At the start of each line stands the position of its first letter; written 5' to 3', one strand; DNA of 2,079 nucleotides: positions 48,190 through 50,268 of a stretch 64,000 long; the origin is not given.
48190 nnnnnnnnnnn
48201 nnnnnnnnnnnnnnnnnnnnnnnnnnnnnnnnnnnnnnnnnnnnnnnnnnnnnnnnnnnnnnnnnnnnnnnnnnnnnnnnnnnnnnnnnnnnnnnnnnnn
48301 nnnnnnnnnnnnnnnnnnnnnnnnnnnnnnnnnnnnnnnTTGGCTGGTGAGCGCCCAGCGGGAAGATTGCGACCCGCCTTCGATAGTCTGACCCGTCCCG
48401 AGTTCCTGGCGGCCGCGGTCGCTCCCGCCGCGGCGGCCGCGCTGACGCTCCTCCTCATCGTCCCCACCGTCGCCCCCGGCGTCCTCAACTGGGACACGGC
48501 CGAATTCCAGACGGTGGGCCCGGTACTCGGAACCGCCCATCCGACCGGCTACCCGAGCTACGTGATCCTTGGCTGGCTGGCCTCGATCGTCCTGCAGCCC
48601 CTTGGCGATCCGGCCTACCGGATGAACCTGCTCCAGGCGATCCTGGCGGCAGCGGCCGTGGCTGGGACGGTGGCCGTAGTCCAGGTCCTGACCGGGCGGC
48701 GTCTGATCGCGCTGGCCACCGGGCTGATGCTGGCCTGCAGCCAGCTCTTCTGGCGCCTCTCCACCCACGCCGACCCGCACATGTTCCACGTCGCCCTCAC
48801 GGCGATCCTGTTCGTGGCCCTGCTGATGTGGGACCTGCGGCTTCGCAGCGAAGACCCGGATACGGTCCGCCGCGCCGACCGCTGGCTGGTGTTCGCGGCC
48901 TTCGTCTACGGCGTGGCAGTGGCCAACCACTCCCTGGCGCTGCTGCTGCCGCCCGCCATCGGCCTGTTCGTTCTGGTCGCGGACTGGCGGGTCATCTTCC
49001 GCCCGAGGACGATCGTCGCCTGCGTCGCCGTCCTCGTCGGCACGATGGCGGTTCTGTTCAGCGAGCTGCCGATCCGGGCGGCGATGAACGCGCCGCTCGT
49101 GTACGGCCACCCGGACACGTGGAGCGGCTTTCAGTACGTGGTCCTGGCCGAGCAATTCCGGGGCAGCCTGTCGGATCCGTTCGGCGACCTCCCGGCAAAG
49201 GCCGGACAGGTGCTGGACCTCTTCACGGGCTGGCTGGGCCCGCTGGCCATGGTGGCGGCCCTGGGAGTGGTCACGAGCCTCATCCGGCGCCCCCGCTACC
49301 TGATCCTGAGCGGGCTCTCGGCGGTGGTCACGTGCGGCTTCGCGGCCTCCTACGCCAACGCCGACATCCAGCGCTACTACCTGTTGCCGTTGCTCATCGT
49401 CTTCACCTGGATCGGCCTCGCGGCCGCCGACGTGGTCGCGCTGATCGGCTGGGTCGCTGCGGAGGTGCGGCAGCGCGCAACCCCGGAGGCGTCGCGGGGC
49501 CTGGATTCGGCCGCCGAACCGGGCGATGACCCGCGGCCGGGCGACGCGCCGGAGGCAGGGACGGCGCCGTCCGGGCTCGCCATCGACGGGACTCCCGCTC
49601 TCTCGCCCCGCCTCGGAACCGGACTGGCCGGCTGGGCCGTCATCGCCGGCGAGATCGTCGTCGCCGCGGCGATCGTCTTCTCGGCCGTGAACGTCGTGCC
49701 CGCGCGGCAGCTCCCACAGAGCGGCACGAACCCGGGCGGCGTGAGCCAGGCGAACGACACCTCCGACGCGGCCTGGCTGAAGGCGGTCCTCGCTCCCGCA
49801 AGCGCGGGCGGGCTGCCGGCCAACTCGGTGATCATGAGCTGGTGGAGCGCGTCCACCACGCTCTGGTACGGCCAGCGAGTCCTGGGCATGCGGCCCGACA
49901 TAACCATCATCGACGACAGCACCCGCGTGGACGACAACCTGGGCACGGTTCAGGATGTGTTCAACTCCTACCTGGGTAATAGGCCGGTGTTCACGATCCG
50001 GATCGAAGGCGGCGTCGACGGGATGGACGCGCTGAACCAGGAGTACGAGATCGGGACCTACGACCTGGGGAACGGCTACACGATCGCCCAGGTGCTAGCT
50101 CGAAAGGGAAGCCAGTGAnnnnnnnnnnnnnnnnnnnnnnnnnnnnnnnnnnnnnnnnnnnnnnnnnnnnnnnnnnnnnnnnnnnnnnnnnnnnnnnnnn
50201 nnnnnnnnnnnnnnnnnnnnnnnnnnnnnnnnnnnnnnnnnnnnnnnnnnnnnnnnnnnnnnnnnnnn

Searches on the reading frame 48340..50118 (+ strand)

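Call 17: search_protein_families(library=pfam, proteins=[window:48340-50118:+], max_evalue=0.001)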
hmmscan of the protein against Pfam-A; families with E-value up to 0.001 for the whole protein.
window:48340-50118:+ (592 aa): 2 families
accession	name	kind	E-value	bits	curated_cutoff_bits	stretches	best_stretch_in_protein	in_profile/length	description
PF11028.14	TMEM260-like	-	1.2e-25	90.8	24.2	1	52-217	1-176/179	Protein O-mannosyl-transferase TMEM260-like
PF13231.12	PMT_2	-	2.6e-06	28.2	26.1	1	77-234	6-151/160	Dolichyl-phosphate-mannose-protein mannosyltransferase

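Call 18: search_protein_families(library=ncbifam, proteins=[window:48340-50118:+], max_evalue=0.001)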
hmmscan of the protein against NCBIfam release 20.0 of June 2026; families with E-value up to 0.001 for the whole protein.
window:48340-50118:+ (592 aa): 0 families
